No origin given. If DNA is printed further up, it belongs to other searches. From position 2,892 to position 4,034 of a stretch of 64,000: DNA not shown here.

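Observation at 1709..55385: Local over-representation of cilium/flagellum genes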

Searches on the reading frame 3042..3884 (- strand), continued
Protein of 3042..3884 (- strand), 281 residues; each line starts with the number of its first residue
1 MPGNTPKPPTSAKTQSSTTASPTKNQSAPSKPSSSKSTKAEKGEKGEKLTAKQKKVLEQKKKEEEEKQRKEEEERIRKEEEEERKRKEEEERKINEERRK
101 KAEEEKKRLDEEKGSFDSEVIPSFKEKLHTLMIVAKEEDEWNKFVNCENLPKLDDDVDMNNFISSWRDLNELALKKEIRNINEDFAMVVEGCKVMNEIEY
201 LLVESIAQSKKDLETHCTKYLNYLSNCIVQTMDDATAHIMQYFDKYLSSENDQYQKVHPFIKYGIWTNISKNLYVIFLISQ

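Call 62: find_encoding_contigs(protein=P0264, flank=10000, max_places=2)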
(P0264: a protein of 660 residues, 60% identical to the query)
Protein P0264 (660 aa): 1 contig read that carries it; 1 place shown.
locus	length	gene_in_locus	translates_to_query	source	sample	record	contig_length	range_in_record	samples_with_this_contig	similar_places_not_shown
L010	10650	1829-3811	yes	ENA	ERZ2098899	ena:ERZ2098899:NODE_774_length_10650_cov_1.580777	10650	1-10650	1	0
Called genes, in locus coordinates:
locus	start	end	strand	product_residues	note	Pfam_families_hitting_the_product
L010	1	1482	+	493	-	?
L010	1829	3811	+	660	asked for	PF14580:LRR_9, PF12799:LRR_4 (weak), PF13855:LRR_8 (weak)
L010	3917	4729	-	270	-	-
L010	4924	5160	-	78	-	-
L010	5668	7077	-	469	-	PF07687:M20_dimer (weak)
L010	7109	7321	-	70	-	-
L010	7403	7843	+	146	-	PF13424:TPR_12 (faint)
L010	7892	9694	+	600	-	PF00515:TPR_1 (weak), PF07719:TPR_2 (weak), PF13181:TPR_8 (weak), PF00515:TPR_1 (weak), PF13181:TPR_8 (weak), PF25390:WD40_RLD, PF13540:RCC1_2 (weak), PF25390:WD40_RLD, +9 more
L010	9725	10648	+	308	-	?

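Call 63: find_encoding_contigs(protein=P0265, flank=10000, max_places=1)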
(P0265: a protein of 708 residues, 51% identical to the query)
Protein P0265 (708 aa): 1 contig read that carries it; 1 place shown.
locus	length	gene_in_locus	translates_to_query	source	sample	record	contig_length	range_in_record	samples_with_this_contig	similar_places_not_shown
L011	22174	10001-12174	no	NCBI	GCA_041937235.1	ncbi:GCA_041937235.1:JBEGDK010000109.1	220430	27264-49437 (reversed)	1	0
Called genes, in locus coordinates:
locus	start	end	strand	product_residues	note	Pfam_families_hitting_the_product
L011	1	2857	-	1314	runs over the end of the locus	-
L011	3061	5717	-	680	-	PF12796:Ank_2, PF13857:Ank_5, PF12796:Ank_2, PF13637:Ank_4, PF00023:Ank, PF12796:Ank_2, PF12796:Ank_2, PF13637:Ank_4, +12 more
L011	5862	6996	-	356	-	-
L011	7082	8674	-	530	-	-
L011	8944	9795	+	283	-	PF00227:Proteasome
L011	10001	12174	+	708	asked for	PF14580:LRR_9, PF13855:LRR_8 (weak), PF12799:LRR_4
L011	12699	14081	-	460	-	PF03171:2OG-FeII_Oxy, PF00240:ubiquitin, PF11976:Rad60-SLD (weak)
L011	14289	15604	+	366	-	PF00561:Abhydrolase_1, PF12146:Hydrolase_4, PF02230:Abhydrolase_2 (faint), PF12146:Hydrolase_4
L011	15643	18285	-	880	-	-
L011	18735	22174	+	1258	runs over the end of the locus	PF00617:RasGEF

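Call 78: search_solved_structures(query=P0017, max_evalue=0.01)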
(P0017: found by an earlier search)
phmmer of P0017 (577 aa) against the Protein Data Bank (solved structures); distinct sequences matched with E-value up to 0.01: 0.

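Call 82: search_protein_representatives(protein=P0018)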
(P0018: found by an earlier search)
Query: 747 residues. Proteins with E-value up to 0.001 (for the whole library): 209; up to 1e-10: 68; up to 1e-30: 14. The best 150 are listed.
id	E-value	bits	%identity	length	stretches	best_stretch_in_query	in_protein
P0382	3.8e-246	835.3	59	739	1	20-736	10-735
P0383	5.3e-112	392.1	70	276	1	90-350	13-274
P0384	2.0e-106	373.6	36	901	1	48-736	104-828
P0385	4.2e-59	217.3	29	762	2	55-697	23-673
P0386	9.4e-58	212.8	31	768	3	339-733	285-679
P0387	2.4e-53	198.3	100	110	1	1-96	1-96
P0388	2.5e-43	165.2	35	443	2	332-617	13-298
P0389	5.7e-39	150.8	37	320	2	351-610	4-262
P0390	1.1e-33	133.4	25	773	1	87-702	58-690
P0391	1.9e-33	132.5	25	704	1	89-709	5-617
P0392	2.5e-32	128.8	34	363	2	488-723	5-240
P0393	4.7e-32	127.9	26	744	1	123-727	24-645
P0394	7.8e-31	123.9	26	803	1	53-697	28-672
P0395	9.7e-31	123.6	43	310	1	117-287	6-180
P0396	1.2e-30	123.3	26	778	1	55-741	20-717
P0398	6.1e-30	120.9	25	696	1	90-693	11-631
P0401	1.1e-27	113.4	25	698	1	89-706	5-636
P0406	4.4e-25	104.9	24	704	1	89-720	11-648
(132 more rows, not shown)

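Call 83: search_protein_families(library=pfam, proteins=[P0385, P0390, P0391, P0393, P0394, P0396, P0398, P0401, P0406, P0384], max_evalue=0.00001)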
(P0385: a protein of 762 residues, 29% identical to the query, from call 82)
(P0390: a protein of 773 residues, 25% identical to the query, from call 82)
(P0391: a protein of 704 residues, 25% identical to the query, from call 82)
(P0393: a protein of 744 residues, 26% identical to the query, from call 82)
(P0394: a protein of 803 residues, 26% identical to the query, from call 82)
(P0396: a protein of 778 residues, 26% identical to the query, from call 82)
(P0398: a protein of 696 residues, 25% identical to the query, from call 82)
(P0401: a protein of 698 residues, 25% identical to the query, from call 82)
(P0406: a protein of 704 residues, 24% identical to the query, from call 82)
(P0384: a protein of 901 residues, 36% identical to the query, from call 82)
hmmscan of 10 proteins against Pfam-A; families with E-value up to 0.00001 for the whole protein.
P0385 (762 aa): 0 families

P0390 (773 aa): 1 family
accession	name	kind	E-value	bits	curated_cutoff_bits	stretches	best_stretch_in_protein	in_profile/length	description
PF15964.10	CCCAP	-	4.2e-24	85.3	27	1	350-748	301-699/703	Centrosomal colon cancer autoantigen protein family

P0391 (704 aa): 1 family
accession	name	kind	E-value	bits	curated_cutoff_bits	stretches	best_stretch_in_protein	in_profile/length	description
PF15964.10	CCCAP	-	1.5e-15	57.1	27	1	220-672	248-699/703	Centrosomal colon cancer autoantigen protein family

P0393 (744 aa): 1 family
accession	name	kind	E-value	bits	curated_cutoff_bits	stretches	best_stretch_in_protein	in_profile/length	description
PF15964.10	CCCAP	-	1.5e-12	47.1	27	1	207-619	232-643/703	Centrosomal colon cancer autoantigen protein family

P0394 (803 aa): 0 families

P0396 (778 aa): 0 families

P0398 (696 aa): 1 family
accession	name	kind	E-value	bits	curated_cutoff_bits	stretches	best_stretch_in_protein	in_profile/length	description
PF15964.10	CCCAP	-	5e-15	55.3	27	1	291-664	292-665/703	Centrosomal colon cancer autoantigen protein family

P0401 (698 aa): 1 family
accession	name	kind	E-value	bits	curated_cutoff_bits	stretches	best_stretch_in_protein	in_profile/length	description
PF15964.10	CCCAP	-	1.6e-21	76.8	27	1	240-655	246-664/703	Centrosomal colon cancer autoantigen protein family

P0406 (704 aa): 0 families

P0384 (901 aa): 0 families

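Call 86: find_encoding_contigs(protein=P0382, flank=10000, max_places=2)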
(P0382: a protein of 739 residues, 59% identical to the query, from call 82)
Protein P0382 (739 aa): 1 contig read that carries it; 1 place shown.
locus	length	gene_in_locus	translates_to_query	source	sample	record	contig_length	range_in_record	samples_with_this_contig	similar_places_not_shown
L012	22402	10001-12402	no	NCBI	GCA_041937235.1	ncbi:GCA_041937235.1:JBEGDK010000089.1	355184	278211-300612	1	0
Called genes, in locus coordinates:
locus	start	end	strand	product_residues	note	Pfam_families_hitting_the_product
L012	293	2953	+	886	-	PF02861:Clp_N, PF13191:AAA_16 (weak), PF00004:AAA, PF17871:AAA_lid_9, PF00004:AAA, PF07724:AAA_2, PF07728:AAA_5, PF10431:ClpB_D2-small, +13 more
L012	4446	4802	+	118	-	PF01814:Hemerythrin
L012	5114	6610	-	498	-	PF23598:LRR_14 (faint)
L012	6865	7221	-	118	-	PF01814:Hemerythrin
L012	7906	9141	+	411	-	-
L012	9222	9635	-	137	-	-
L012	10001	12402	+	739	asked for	PF28159:CEP89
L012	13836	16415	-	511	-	PF00022:Actin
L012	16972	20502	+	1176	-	PF05843:Suf (faint), PF13429:TPR_15 (faint), PF23231:HAT_Syf1_CNRKL1_C (faint), PF13428:TPR_14 (faint), PF14559:TPR_19 (faint), PF23240:HAT_PRP39_N (faint), PF23241:HAT_PRP39_C (weak)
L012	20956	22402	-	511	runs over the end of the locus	-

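Call 97: search_protein_families(library=pfam, proteins=[P0382], max_evalue=0.1)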
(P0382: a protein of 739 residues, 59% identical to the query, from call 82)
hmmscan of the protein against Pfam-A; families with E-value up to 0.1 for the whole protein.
P0382 (739 aa): 5 families
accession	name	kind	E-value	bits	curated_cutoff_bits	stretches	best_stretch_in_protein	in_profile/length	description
PF04822.18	Takusan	-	0.0042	17.4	28.1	1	146-182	12-48/85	Takusan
PF25450.1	Rab11-FIP3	-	0.0059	17.3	31.9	0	204-243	55-94/125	Rab11-FIP3-like domain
PF06005.17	ZapB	-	0.009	16.9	31.5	1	551-614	7-70/71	Cell division protein ZapB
PF19111.5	DUF5798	-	0.023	15.3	27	1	269-330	7-65/89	Family of unknown function (DUF5798)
PF14712.11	Snapin_Pallidin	-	0.063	14.2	29.6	1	60-96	15-51/89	Snapin/Pallidin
